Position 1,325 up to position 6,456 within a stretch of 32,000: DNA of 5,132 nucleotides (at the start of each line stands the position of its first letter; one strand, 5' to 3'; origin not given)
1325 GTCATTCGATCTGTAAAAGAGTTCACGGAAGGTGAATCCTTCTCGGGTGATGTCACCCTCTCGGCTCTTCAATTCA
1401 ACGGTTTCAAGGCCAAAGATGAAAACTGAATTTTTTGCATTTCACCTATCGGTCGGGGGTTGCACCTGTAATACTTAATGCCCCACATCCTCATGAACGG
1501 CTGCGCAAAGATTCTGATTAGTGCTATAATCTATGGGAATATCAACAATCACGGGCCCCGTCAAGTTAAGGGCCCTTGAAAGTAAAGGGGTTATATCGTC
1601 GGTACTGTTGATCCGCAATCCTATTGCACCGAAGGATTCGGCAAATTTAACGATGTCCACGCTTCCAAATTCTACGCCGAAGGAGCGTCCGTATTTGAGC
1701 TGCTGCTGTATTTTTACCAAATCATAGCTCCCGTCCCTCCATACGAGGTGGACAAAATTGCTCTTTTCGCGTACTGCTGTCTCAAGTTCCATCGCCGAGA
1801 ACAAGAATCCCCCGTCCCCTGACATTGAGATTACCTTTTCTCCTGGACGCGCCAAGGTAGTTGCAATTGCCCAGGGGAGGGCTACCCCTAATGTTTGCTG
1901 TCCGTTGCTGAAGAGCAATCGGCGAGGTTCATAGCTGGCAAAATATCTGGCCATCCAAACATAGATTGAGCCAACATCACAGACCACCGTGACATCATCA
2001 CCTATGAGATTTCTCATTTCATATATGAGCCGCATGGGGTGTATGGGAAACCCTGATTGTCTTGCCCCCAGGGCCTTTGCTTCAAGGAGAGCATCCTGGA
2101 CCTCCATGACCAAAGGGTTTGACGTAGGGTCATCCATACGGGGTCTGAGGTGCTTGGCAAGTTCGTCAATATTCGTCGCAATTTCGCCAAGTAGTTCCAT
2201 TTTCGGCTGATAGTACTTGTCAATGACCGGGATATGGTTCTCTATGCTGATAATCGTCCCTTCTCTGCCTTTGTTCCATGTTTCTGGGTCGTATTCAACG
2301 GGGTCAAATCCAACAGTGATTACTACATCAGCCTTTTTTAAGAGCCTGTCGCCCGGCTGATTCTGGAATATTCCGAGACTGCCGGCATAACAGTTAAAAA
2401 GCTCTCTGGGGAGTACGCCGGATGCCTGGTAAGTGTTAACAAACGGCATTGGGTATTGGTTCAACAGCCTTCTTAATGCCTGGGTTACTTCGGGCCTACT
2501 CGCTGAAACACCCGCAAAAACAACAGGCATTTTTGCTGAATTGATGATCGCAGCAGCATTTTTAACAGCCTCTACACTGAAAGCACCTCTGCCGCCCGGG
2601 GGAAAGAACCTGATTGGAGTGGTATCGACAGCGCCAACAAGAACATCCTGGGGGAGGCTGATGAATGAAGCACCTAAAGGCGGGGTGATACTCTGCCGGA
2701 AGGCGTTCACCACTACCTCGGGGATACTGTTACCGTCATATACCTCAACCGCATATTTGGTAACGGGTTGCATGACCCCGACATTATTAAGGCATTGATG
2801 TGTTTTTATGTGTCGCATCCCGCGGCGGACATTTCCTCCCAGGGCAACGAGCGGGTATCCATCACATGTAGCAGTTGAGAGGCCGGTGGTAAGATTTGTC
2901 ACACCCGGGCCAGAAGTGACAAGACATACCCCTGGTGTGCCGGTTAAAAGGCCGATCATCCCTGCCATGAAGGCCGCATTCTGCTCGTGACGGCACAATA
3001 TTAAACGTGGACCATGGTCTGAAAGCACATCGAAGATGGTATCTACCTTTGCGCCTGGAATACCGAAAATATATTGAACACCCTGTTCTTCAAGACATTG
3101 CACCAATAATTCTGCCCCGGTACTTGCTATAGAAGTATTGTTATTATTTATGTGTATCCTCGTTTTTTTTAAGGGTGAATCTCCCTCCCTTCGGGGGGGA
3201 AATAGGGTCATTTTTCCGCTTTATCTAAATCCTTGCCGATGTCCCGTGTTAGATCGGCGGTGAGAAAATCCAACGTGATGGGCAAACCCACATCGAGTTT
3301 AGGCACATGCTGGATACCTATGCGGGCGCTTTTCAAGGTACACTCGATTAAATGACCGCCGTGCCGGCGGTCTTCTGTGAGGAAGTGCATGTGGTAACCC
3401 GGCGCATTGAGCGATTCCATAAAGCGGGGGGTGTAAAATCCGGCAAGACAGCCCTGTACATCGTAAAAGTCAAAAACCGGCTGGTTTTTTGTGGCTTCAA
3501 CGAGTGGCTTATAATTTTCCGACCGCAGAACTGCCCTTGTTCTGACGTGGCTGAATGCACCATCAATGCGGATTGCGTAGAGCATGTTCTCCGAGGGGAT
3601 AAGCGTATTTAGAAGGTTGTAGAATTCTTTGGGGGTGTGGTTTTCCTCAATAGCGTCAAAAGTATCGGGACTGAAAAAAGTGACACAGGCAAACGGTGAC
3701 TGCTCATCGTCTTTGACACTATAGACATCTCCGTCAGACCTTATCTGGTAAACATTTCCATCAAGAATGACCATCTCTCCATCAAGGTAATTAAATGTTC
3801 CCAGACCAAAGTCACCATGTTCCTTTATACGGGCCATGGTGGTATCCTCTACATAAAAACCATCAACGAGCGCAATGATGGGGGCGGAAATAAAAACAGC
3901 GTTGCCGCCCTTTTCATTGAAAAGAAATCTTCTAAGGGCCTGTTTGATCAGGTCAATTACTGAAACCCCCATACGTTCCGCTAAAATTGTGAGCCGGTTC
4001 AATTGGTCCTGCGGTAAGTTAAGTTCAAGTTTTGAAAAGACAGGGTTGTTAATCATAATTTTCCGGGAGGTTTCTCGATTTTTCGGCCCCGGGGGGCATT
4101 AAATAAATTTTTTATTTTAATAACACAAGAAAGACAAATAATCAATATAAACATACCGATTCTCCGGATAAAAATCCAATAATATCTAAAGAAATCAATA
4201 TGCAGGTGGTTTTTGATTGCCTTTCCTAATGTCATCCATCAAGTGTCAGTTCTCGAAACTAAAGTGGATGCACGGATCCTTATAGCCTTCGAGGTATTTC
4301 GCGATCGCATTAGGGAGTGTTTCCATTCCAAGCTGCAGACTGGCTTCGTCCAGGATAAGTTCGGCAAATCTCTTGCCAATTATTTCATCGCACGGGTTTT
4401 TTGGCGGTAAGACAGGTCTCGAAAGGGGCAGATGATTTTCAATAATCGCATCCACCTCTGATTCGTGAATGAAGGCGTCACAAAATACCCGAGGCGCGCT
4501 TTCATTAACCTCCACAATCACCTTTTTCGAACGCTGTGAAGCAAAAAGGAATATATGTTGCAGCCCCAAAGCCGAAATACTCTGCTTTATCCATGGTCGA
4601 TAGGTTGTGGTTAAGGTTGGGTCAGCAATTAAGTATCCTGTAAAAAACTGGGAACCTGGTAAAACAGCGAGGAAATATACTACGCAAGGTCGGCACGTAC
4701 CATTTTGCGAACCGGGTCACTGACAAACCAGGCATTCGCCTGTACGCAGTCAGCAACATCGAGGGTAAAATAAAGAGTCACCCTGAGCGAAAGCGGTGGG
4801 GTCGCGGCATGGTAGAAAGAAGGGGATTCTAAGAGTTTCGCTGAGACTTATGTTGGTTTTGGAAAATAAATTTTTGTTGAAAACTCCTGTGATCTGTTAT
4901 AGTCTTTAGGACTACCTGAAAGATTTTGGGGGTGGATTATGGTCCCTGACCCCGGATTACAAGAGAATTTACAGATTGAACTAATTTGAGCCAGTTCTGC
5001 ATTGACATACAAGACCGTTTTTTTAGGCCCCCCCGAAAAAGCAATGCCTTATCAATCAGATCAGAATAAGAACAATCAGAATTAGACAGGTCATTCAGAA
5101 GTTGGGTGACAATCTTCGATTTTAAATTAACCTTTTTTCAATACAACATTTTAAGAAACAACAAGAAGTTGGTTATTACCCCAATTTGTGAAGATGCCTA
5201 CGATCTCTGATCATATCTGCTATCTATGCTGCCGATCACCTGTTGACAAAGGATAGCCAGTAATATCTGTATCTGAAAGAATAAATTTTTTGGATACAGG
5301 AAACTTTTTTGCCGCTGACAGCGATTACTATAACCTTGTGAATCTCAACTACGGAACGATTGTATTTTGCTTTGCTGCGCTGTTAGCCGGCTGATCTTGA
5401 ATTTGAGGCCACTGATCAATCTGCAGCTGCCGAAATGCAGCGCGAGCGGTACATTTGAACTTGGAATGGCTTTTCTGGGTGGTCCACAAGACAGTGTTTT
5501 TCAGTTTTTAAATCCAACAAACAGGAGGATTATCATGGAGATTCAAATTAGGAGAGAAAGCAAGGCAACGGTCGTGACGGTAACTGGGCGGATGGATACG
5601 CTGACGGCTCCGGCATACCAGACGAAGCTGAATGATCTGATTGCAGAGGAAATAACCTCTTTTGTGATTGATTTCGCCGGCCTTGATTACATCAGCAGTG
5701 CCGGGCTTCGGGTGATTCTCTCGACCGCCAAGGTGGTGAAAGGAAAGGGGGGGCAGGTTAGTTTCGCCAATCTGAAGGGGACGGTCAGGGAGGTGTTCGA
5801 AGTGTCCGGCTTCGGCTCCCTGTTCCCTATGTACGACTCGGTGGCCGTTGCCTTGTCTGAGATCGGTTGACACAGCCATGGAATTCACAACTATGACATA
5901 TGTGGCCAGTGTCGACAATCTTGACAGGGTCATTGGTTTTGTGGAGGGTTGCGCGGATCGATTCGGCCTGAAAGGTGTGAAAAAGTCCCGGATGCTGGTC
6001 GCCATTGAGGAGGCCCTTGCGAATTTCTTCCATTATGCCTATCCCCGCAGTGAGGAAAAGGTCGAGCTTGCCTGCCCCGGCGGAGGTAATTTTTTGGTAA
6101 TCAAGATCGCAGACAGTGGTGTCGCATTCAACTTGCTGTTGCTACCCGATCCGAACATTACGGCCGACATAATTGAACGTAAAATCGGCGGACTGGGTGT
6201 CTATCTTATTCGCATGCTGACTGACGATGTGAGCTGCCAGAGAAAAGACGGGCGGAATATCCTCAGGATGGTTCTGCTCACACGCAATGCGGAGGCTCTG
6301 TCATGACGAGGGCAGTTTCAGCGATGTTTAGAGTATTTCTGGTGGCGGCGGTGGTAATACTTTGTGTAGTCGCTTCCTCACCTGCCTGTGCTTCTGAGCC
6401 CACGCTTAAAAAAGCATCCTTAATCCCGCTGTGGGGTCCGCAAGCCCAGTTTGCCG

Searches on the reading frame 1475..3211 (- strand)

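Call 48: search_protein_families(library=pfam, proteins=[window:1475-3211:-], max_evalue=0.00001)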
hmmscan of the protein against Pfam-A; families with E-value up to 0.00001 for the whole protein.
window:1475-3211:- (578 aa): 3 families
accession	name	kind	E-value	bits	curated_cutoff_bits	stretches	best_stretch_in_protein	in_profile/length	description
PF02775.26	TPP_enzyme_C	-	7.8e-40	136.6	21.9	1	412-558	1-151/151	Thiamine pyrophosphate enzyme, C-terminal TPP binding domain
PF02776.23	TPP_enzyme_N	-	1.9e-34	118.4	26.8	1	31-142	2-115/119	Thiamine pyrophosphate enzyme, N-terminal TPP binding domain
PF00205.28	TPP_enzyme_M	-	2.5e-22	79.5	30.4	1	216-351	1-137/137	Thiamine pyrophosphate enzyme, central domain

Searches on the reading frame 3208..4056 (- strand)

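Call 48: search_protein_families(library=pfam, proteins=[window:3208-4056:-], max_evalue=0.00001)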
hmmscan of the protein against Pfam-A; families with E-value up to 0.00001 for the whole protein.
window:3208-4056:- (282 aa): 1 family
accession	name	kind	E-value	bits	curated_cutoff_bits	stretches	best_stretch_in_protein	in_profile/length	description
PF03306.18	AAL_decarboxy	-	3.5e-75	252.5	25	1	57-270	4-218/219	Alpha-acetolactate decarboxylase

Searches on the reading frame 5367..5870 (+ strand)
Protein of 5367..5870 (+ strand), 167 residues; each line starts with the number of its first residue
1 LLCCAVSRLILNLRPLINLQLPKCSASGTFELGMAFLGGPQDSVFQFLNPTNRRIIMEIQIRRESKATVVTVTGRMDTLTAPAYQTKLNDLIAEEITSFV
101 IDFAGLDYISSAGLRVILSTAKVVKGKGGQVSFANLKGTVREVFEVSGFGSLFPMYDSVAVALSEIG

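Call 48: search_protein_families(library=pfam, proteins=[window:5367-5870:+], max_evalue=0.00001)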
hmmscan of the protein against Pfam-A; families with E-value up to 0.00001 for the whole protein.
window:5367-5870:+ (167 aa): 2 families
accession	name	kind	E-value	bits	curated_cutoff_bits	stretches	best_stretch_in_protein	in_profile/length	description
PF01740.26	STAS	-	4.7e-21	75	22.6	1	59-162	2-106/106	STAS domain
PF13466.11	STAS_2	-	7.3e-12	45.7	29.2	1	70-149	1-79/80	STAS domain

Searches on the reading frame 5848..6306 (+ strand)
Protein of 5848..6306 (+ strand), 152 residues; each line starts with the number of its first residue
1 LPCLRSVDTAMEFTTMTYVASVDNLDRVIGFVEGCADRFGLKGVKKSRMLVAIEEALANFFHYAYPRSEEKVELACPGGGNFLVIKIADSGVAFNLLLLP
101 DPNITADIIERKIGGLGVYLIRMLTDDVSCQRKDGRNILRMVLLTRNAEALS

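Call 48: search_protein_families(library=pfam, proteins=[window:5848-6306:+], max_evalue=0.00001)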
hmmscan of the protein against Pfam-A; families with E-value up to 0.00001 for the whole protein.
window:5848-6306:+ (152 aa): 1 family
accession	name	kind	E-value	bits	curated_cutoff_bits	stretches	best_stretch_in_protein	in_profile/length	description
PF13581.12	HATPase_c_2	-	1.1e-23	84.1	27.4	1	20-142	3-126/127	Histidine kinase-like ATPase domain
